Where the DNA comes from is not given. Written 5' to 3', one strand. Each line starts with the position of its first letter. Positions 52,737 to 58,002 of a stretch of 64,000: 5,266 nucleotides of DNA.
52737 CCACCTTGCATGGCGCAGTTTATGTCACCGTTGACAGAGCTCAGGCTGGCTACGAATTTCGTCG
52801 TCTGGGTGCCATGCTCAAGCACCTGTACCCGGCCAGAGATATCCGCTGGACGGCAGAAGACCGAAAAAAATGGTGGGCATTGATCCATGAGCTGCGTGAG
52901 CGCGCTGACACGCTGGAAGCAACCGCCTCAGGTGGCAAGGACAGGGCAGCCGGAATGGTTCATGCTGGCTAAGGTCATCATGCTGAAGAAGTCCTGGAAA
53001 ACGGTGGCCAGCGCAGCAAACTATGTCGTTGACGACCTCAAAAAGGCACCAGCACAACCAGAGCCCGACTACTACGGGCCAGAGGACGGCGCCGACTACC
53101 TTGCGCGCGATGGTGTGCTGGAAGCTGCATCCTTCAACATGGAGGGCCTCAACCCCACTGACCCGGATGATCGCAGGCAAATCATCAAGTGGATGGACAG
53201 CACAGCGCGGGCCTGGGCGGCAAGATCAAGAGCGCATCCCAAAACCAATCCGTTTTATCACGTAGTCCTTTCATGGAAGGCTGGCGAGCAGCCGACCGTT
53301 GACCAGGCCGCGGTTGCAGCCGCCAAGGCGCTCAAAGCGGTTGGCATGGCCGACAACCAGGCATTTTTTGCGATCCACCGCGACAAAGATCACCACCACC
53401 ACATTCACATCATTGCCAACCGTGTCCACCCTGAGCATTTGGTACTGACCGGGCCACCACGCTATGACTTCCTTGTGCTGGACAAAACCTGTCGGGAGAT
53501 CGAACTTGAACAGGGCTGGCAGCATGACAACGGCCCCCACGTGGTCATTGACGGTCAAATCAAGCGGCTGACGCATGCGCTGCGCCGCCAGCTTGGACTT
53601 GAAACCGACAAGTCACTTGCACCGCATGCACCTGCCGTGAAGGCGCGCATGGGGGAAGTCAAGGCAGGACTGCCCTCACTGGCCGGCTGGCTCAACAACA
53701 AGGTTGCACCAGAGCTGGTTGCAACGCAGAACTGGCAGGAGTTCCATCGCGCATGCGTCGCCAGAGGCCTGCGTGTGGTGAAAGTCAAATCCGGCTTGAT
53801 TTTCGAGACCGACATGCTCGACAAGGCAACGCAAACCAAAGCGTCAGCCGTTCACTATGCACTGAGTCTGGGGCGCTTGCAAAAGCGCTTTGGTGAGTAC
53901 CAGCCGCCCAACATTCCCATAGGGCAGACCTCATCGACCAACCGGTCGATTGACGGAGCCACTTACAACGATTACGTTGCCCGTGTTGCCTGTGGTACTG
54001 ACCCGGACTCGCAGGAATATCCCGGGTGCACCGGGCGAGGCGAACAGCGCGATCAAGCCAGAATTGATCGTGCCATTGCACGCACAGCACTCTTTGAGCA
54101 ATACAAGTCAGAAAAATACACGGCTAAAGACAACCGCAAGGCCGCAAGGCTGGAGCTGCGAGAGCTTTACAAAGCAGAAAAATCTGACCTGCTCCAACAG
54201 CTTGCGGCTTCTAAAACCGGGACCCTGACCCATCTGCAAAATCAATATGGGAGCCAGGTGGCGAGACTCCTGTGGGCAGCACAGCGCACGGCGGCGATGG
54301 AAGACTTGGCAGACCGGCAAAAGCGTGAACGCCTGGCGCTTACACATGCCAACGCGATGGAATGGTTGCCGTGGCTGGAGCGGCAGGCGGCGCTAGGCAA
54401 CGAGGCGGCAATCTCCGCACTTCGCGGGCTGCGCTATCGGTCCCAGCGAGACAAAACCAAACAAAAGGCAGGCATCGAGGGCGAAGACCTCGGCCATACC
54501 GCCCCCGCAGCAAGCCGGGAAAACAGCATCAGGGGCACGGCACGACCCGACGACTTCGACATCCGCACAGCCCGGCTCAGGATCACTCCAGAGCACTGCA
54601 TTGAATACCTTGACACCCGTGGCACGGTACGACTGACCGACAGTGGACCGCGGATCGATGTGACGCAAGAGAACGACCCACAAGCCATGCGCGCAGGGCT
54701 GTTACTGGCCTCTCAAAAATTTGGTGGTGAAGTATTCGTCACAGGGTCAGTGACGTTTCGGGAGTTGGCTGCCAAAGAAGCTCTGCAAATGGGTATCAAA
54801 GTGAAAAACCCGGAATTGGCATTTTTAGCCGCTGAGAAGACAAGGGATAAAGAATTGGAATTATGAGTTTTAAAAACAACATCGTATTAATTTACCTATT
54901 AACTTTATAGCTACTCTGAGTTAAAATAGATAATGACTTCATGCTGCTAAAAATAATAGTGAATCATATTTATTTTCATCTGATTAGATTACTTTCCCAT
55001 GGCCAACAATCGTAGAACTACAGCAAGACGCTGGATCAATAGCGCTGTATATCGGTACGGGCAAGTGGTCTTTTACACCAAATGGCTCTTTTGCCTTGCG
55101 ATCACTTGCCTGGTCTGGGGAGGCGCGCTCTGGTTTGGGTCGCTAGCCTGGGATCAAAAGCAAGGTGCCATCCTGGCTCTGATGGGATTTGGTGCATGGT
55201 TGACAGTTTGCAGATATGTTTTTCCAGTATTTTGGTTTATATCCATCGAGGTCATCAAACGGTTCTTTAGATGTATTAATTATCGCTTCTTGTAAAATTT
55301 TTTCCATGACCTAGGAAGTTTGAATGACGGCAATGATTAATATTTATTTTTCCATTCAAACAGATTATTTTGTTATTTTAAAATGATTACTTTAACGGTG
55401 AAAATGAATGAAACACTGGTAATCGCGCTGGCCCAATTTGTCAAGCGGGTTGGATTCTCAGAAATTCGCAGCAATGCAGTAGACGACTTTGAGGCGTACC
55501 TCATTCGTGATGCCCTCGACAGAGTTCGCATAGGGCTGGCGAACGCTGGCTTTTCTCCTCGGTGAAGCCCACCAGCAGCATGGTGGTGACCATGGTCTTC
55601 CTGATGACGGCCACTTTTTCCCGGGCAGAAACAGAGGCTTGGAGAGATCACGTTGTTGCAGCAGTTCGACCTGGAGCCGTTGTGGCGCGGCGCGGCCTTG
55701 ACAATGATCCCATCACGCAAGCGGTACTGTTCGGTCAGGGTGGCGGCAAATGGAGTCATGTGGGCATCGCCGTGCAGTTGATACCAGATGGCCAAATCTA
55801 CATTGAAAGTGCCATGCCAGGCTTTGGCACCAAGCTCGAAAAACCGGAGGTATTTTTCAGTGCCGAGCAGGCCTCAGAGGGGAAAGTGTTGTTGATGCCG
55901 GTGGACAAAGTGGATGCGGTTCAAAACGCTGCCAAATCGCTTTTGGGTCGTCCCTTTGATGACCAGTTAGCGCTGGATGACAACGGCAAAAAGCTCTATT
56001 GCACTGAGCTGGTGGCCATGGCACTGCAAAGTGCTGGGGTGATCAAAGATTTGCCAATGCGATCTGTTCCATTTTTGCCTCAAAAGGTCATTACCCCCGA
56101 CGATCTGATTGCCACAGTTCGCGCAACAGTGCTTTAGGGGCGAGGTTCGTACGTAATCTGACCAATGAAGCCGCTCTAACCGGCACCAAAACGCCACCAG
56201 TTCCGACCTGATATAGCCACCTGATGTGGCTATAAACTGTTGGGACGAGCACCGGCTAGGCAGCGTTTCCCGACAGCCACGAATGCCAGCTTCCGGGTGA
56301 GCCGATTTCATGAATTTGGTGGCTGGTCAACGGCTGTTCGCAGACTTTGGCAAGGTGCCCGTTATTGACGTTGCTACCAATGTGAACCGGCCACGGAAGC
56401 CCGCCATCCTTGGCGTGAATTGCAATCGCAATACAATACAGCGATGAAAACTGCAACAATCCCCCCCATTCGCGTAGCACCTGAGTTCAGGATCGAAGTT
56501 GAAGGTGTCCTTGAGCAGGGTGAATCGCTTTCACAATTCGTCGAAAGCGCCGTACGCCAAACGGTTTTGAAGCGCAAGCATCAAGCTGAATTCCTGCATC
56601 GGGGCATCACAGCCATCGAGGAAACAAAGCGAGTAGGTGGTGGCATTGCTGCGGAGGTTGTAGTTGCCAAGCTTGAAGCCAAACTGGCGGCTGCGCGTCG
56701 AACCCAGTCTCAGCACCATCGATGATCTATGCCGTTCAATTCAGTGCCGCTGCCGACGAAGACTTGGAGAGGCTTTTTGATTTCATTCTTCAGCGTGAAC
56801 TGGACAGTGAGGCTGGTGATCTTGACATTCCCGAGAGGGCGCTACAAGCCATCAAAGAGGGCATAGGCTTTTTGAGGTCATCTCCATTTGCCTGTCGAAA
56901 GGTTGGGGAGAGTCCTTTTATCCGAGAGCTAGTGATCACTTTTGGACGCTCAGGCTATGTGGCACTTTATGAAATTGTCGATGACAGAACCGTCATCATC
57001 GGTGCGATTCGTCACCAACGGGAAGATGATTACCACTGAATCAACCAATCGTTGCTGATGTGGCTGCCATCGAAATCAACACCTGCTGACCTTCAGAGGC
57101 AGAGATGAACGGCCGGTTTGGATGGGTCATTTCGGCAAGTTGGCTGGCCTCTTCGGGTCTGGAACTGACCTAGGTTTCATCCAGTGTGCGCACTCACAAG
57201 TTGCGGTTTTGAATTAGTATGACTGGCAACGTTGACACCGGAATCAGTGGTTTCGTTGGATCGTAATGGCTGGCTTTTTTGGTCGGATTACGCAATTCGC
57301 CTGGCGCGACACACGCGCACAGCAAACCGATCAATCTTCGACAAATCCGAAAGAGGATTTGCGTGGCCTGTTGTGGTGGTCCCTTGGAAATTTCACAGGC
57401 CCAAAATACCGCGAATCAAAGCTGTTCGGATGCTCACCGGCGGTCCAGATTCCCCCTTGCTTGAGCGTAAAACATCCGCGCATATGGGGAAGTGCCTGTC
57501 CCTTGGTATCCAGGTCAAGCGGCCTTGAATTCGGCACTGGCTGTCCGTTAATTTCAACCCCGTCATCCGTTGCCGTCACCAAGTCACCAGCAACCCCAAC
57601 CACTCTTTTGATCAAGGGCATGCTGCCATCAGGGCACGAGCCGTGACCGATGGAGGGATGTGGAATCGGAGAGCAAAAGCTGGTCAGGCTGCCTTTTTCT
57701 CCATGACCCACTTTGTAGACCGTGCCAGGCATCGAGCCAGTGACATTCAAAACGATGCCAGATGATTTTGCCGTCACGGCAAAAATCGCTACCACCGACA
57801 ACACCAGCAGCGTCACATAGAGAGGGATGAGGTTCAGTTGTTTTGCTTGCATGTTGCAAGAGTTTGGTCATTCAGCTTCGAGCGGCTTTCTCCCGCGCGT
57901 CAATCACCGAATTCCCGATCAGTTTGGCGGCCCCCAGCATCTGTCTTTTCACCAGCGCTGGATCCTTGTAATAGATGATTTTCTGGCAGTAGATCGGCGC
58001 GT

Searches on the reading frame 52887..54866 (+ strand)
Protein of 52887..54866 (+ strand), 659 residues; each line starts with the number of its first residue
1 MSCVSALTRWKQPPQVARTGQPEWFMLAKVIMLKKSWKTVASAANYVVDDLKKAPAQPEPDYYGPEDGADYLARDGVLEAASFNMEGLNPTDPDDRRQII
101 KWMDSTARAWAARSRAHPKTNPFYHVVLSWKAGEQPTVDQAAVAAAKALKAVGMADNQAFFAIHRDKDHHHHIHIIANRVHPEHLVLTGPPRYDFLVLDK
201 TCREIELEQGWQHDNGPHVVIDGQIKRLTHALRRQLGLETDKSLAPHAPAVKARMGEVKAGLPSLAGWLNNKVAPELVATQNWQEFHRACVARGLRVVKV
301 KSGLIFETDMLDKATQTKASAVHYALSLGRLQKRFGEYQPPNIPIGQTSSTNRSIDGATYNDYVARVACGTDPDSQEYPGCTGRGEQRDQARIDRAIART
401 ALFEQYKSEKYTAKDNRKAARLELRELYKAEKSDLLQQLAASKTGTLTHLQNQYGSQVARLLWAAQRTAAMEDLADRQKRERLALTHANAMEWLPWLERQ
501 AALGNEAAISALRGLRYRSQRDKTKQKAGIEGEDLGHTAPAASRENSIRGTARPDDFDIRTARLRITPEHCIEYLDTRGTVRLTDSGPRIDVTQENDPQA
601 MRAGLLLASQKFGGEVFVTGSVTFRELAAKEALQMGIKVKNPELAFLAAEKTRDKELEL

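Call 13: search_protein_families(library=pfam, proteins=[window:52887-54866:+], max_evalue=0.01)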
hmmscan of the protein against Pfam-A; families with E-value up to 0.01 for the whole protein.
window:52887-54866:+ (659 aa): 3 families
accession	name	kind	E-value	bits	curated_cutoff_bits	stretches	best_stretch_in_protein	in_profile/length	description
PF03432.20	Relaxase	-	2e-22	80.3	24.6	1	94-211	21-132/132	MobA/VirD2-like, nuclease domain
PF18821.6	LPD7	-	1.6e-16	60.5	27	1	565-648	6-88/92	Large polyvalent protein-associated domain 7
PF22863.1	TraI_middle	-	6e-15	55.6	27.6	1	253-340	4-88/89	TraI-like middle domain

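Call 58: search_dna_similar(query=window:52887-54866:+, collection=plasmids, mode=protein, max_rows=15)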
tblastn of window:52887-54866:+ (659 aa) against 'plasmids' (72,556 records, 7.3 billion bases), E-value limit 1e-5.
Records with a match: 3207; places in all: 3230; records where one place covers at least 80% of the query: 43.
Best place of each record, by identity: <60% 3207.
By first word of the organism name: Escherichia 950; Klebsiella 908; Salmonella 313; Enterobacter 197; Serratia 132; Citrobacter 89; uncultured 81; Pseudomonas 75; Xanthomonas 59; Shigella 47; and 89 more.
By predicted mobility (MOB-suite, as given by PLSDB): conjugative 2624; mobilizable 509; non-mobilizable 74.
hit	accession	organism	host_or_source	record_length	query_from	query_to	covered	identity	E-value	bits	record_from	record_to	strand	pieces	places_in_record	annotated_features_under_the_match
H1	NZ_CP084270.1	Caballeronia sp. Lep1P3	Leptoglossus zonatus,Cell culture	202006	11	644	96%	27.2%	3e-30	135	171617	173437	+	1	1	traI: TraI/MobA(P) family conjugative relaxase | hypothetical protein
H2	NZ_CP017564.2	Paraburkholderia sprentiae WSM5005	Lebeckia ambigua,root nodule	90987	26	647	94%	27.4%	1e-36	155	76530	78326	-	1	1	traI: TraI/MobA(P) family conjugative relaxase | hypothetical protein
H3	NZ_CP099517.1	Xylella fastidiosa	Prunus dulcis,cell culture,Leaf ...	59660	121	640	79%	31.2%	5e-28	128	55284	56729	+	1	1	traI: TraI/MobA(P) family conjugative relaxase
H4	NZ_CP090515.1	Xylella fastidiosa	Cercis occidentalis,WGS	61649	121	640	79%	31.0%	2e-27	126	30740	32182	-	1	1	record has no annotation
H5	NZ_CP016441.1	Bordetella pseudohinzii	mouse-C57Bl/6J,Bronchal aveolar lavage ...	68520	121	653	81%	30.2%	5e-29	131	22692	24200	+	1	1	traI: TraI/MobA(P) family conjugative relaxase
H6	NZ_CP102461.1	Burkholderia multivorans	Homo sapiens,pure culture,CF throat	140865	34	647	93%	26.2%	9e-27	124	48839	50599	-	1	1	traI: TraI/MobA(P) family conjugative relaxase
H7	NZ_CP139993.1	Hafnia alvei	-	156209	2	629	95%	25.5%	6e-16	90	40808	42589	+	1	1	traI: TraI/MobA(P) family conjugative relaxase | mobA: plasmid mobilization protein MobA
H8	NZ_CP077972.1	Pseudomonas aeruginosa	Homo sapiens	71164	121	640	79%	30.7%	4e-24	116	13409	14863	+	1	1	traI: TraI/MobA(P) family conjugative relaxase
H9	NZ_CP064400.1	Pseudomonas aeruginosa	Homo sapiens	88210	121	640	79%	30.7%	4e-24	116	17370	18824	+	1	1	traI: TraI/MobA(P) family conjugative relaxase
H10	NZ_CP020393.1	Burkholderia vietnamiensis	Environment,oryza sativa, rhizosphere ...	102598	34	644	93%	26.0%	4e-25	119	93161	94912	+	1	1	traI: TraI/MobA(P) family conjugative relaxase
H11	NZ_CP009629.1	Burkholderia vietnamiensis LMG 10929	Oryza sativa, rhizosphere soil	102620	34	644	93%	26.0%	4e-25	119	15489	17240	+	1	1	traI: TraI/MobA(P) family conjugative relaxase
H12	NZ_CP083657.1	Burkholderia vietnamiensis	-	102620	34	644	93%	26.0%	4e-25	119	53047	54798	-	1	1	traI: TraI/MobA(P) family conjugative relaxase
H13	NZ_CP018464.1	Xanthomonas euvesicatoria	Capsicum frutescens,pathogen ...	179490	121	640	79%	30.5%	9e-26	121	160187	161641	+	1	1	traI: TraI/MobA(P) family conjugative relaxase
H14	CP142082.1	Xanthomonas campestris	Corchorus olitorius,cell culture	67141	121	640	79%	30.5%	2e-25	120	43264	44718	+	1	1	traI: TraI/MobA(P) family conjugative relaxase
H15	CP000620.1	Burkholderia vietnamiensis G4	-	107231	121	640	79%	30.1%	2e-22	110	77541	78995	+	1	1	Relaxase/mobilization nuclease family protein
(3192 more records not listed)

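Call 86: search_protein_families(library=ncbifam, proteins=[window:52887-54866:+], max_evalue=0.01)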
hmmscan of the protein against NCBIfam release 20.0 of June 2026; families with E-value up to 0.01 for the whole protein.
window:52887-54866:+ (659 aa): 1 family
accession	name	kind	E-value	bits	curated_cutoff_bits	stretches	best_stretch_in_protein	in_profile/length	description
NF041893.1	TraI_MobP_relax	equivalog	3.8e-101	339.5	250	1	26-613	1-502/502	TraI/MobA(P) family conjugative relaxase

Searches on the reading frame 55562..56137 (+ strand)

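Call 13: search_protein_families(library=pfam, proteins=[window:55562-56137:+], max_evalue=0.01)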
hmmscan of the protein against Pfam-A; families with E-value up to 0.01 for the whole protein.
window:55562-56137:+ (191 aa): 1 family
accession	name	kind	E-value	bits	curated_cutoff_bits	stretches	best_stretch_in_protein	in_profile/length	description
PF05708.18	Peptidase_C92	-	0.0012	19.4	27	1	62-161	23-123/166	Permuted papain-like amidase enzyme, YaeF/YiiX, C92 family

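Call 86: search_protein_families(library=ncbifam, proteins=[window:55562-56137:+], max_evalue=0.01)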
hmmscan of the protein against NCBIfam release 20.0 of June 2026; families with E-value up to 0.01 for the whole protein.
window:55562-56137:+ (191 aa): 1 family
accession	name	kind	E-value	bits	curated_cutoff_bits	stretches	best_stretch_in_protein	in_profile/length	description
NF007458.0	PRK10030.1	equivalog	0.00058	19.4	216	1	110-158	99-145/205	YiiX family permuted papain-like enzyme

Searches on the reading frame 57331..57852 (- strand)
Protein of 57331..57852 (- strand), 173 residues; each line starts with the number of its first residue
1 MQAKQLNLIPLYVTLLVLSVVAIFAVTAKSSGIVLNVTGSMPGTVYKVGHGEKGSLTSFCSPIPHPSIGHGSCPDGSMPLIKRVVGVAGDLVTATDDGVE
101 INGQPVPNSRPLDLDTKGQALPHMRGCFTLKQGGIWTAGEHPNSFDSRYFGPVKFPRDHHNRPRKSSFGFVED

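Call 53: search_protein_families(library=pfam, proteins=[window:57331-57852:-], max_evalue=0.01)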
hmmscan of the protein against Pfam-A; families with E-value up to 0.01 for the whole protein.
window:57331-57852:- (173 aa): 1 family
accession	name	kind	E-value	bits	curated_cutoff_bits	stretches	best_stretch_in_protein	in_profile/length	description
PF10502.14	Peptidase_S26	-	1.7e-20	74.1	22.9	1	43-154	47-155/168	Signal peptidase, peptidase S26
